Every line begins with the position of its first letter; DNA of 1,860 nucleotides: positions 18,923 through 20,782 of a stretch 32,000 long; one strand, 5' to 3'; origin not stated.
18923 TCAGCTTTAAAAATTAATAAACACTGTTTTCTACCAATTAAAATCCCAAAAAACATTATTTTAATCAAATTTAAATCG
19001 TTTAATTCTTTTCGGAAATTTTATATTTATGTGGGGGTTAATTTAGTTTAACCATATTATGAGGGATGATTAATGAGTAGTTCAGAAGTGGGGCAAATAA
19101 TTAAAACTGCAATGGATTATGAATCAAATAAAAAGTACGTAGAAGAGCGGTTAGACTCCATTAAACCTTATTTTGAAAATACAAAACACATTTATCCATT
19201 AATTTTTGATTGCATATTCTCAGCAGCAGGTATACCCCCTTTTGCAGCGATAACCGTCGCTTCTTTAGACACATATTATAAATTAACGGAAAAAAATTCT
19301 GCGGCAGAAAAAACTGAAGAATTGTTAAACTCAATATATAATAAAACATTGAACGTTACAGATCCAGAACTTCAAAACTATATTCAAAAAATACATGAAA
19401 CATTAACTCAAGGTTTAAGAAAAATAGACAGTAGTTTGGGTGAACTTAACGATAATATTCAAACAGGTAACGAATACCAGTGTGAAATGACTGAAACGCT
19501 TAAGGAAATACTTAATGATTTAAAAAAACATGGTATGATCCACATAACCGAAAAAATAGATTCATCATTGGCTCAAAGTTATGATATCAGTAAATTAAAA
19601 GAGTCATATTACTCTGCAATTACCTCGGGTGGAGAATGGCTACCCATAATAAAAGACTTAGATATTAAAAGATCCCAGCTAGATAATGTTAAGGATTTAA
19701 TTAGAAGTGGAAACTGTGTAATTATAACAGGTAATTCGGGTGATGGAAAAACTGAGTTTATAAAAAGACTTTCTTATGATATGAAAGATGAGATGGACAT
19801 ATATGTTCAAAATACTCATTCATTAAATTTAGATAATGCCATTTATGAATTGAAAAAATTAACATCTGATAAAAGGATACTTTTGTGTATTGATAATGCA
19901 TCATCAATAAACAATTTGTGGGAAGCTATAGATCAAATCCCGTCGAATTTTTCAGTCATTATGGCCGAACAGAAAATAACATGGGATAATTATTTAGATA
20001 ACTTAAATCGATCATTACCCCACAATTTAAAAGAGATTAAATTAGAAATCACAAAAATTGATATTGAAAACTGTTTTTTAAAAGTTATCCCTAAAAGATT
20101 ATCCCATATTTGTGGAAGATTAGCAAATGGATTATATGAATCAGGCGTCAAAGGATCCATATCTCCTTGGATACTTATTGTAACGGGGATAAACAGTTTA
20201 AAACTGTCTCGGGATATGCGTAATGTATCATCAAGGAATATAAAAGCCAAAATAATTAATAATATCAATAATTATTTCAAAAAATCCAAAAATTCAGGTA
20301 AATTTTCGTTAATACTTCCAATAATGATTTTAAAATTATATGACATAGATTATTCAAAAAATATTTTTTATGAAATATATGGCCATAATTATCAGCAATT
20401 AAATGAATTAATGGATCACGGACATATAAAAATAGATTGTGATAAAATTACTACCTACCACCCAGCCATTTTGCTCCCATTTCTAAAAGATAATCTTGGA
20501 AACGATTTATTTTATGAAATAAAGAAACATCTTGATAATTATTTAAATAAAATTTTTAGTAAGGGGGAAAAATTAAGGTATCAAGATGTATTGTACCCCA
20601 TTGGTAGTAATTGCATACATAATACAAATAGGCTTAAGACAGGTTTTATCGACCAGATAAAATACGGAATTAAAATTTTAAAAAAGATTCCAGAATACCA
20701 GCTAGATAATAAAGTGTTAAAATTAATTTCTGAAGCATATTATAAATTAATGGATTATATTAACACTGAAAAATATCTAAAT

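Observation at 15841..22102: Uncharacterised module: STAND-like P-loop/TPR protein divergent from a three-gene membrane-protein operon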

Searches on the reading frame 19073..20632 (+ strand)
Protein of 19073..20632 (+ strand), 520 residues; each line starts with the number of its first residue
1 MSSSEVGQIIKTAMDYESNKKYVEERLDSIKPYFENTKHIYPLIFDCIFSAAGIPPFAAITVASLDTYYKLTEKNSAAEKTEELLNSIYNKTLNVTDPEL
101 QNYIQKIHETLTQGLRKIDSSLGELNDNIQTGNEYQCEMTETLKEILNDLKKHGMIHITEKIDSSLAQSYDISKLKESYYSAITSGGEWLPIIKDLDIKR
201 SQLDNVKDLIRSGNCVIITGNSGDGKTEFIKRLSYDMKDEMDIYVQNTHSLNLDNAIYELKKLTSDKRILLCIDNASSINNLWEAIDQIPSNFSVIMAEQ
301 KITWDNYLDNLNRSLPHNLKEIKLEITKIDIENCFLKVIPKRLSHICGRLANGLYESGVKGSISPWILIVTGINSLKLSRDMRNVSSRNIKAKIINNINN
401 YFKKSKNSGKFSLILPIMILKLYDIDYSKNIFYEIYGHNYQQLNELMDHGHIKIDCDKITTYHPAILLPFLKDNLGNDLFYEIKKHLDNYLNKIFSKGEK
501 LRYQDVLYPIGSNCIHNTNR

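Call 37: find_homologous_proteins(query=A4, max_evalue=0.001)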
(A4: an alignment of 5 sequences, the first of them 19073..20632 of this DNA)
Query A4 (5 sequences): 8000 candidates shared short words with the query, none scored E <= 0.001.

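Call 49: find_related_loci(query=A5, collection=genome_contigs, flank=8000)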
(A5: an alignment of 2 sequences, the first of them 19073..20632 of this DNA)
Query A5 (520 aa) in genome_contigs; peptide patterns used: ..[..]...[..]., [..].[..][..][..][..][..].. (x = any residue, [..] = any of these).
99 stretches matched a pattern, but none encodes a relative of the query by tblastn (E <= 1e-3).

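Call 50: find_related_loci(query=A5, collection=viral_contigs, flank=8000)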
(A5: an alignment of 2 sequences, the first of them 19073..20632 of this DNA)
Query A5 (520 aa) in viral_contigs; peptide patterns used: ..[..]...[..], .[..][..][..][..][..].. (x = any residue, [..] = any of these).
392 stretches matched a pattern, but none encodes a relative of the query by tblastn (E <= 1e-3).

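Call 51: find_related_loci(query=A5, collection=metagenome_contigs, flank=8000)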
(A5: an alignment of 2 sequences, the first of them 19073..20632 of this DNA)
Query A5 (520 aa) in metagenome_contigs; peptide patterns used: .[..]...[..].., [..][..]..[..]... (x = any residue, [..] = any of these).
600 stretches matched a pattern, but none encodes a relative of the query by tblastn (E <= 1e-3).

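Call 55: search_solved_structures(query=A4, max_evalue=1)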
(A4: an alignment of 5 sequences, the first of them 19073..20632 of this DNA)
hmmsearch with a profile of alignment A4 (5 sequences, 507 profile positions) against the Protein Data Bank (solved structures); distinct sequences matched with E-value up to 1: 145 (the best 60 are shown).
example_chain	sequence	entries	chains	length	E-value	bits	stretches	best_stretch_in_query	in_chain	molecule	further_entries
9jap_A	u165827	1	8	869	1.8e-09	40.2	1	191-492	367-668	SIR2-like domain-containing protein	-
5nco_l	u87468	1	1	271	8.7e-05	24.8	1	202-322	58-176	Signal recognition particle receptor FtsY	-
4c7o_B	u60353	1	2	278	9.1e-05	24.7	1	202-322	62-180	SIGNAL RECOGNITION PARTICLE RECEPTOR FTSY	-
6fqd_A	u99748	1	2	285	9.2e-05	24.7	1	202-322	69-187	Signal recognition particle receptor FtsY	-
1fts_A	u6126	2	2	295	9.8e-05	24.6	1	202-322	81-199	FTSY | SIGNAL RECOGNITION PARTICLE RECEPTOR FTSY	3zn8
9n3g_A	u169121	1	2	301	0.0001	24.6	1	202-322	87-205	Signal recognition particle receptor FtsY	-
2xxa_B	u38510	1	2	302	0.0001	24.6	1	202-322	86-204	SRP RECEPTOR FTSY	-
6cqp_A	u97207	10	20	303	0.0001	24.5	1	202-322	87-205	Signal recognition particle receptor FtsY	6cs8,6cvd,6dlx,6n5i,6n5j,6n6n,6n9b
2qy9_A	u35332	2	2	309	0.00011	24.5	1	202-322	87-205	Cell division protein ftsY | Signal recognition particle-docking protein FtsY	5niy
7o9h_A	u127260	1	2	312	0.00011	24.4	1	202-322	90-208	Signal recognition particle receptor FtsY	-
5ftb_A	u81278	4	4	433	0.00014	24.1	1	195-244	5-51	TPR DOMAIN PROTEIN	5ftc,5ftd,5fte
5fhd_A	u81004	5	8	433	0.00014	24.1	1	195-244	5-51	Uncharacterized protein | ATP-dependent DNA helicase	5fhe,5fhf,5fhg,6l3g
5ftf_A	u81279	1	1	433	0.00014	24.1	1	195-244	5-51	TPR DOMAIN PROTEIN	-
5gad_l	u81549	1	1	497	0.00025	23.2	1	202-316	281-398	Signal recognition particle receptor FtsY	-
2yhs_A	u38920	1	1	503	0.00026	23.2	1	202-316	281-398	CELL DIVISION PROTEIN FTSY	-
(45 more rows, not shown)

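Call 62: predict_structure(alignment_id=A4)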
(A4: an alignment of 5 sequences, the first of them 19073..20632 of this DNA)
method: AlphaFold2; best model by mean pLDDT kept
length: 520 residues; sequences in the alignment: 5
mean_pLDDT: 51.7   pTM: 0.43
mean pLDDT of the five models: 51.7, 49.6, 48.4, 48.2, 48.0
residues with pLDDT >= 90: 13; 70-90: 99; 50-70: 93; < 50: 315
segments of 3 or more residues with pLDDT < 50: 1-72, 74-197, 360-413, 416-428, 434-439, 461-467, 486-520
pLDDT, mean of each block of 10 residues (from residue 1): 30 34 37 34 32 35 44 45 42 42 46 43 39 38 44 36 31 29 26 43 88 89 70 75 66 75 71 79 83 87 84 80 78 61 63 58 45 43 39 47 46 49 45 47 56 53 44 55 49 41 42 33
secondary structure, 60 per line:
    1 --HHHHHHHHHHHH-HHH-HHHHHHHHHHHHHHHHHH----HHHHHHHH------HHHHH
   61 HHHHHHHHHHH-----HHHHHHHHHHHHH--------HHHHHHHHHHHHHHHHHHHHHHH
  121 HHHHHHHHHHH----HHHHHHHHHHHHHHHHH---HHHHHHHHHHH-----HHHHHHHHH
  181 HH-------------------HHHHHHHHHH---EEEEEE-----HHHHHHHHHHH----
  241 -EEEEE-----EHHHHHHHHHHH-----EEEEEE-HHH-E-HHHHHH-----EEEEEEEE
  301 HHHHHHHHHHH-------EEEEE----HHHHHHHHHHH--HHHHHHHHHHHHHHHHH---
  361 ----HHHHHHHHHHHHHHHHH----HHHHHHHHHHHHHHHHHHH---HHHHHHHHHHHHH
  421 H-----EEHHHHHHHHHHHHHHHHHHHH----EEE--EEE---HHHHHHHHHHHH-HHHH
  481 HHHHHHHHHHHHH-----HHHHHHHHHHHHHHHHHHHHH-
elements in order: H3-14 H20-37 H42-49 H56-71 H77-89 H98-131 H136-152 H156-166 H172-182 H202-211 E215-220 H226-236 E242-246 H253-263 E269-274 H282-287 E293-300 H301-311 E319-323 H328-338 H341-357 H365-381 H386-404 H408-421 H429-448 E453-455 E458-460 H464-475 H477-493 H499-519

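Call 67: fold_search(model_id=the predicted structure, library=pdb)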
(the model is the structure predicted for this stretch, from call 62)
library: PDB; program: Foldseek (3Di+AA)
matches with E <= 10: 1678; with E <= 0.001: 272
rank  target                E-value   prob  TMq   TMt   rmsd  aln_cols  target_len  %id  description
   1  6u1y_C                9.2e-07  1.00  0.27  0.52   6.4       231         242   12  bcs1 AAA domain (released 2020-02-05)
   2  6u1y_E                1.0e-06  1.00  0.27  0.50   6.4       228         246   11  bcs1 AAA domain (released 2020-02-05)
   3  9jap_A                1.4e-06  1.00  0.27  0.18  15.8       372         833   14  Helical structure of EfAvs5(SIR2-STAND) (released 2025-03-19)
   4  6u1y_A                1.6e-06  1.00  0.27  0.51   6.8       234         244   12  bcs1 AAA domain (released 2020-02-05)
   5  6u1y_G                1.6e-06  1.00  0.27  0.51   6.4       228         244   11  bcs1 AAA domain (released 2020-02-05)
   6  6u1y_B                1.6e-06  1.00  0.27  0.51   6.2       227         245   12  bcs1 AAA domain (released 2020-02-05)
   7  8s0e_G                2.3e-06  1.00  0.22  0.32  18.2       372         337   13  H. sapiens OCCM bound to double stranded DNA (released 2024-10-02)
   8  1r6b                  3.8e-06  1.00  0.24  0.19  17.8       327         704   14  High resolution crystal structure of ClpA (released 2004-08-24)
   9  9zjv_A                7.6e-06  1.00  0.25  0.13  18.5       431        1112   12  Human sterile alpha motif domain-containing protein 9 (SAMD9), asymmetric dimer "wing" shape (released 2026-02-25)
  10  6l1q_A                8.0e-06  1.00  0.23  0.39   9.8       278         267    8  Crystal structure of AfCbbQ2, a MoxR AAA+-ATPase and CbbQO-type Rubisco activase from Acidithiobacillus ferrooxidans (released 2019-12-18)
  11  9qh7_E                9.9e-06  1.00  0.21  0.39   7.5       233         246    9  NorQ in complex with NorD VWA domain steep staircase subset 1 from Paracoccus denitrificans (released 2026-03-25)
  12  9qh8_A                1.1e-05  1.00  0.23  0.41   7.3       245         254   11  reduced NorQ-NorD VWA domain complex from Paracoccus denitrificans (released 2026-03-25)
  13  8dgf_B                1.4e-05  1.00  0.21  0.08  16.6       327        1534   13  Avs4 bound to phage PhiV-1 portal (released 2022-08-03)
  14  9qh4_C                1.4e-05  1.00  0.23  0.40   7.9       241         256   12  NorQ hexamer from Paracoccus denitrificans (released 2026-03-25)
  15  8uk9_D                1.4e-05  1.00  0.26  0.38  16.9       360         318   16  Structure of T4 Bacteriophage clamp loader mutant D110C bound to the T4 clamp, primer-template DNA, and ATP analog (released 2023-12-13)
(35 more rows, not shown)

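Call 89: search_dna_similar(query=window:19073-20632:+, collection=phages, mode=protein, max_evalue=0.001, max_rows=10)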
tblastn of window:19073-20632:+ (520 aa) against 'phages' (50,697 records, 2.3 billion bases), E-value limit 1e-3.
No match.

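Call 90: search_dna_similar(query=window:19073-20632:+, collection=plasmids, mode=protein, max_evalue=0.001, max_rows=10)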
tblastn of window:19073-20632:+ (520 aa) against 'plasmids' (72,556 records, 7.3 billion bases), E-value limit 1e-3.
Records with a match: 1; places in all: 1; records where one place covers at least 80% of the query: 0.
Best place of each record, by identity: <60% 1.
By first word of the organism name: Vibrio 1.
By predicted mobility (MOB-suite, as given by PLSDB): non-mobilizable 1.
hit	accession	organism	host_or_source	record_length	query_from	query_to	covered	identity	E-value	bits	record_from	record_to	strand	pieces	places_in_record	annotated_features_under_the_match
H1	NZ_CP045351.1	Vibrio aquimaris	pure culture,Non-filtered water from ...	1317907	158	312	30%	25.0%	2e-4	52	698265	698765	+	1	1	none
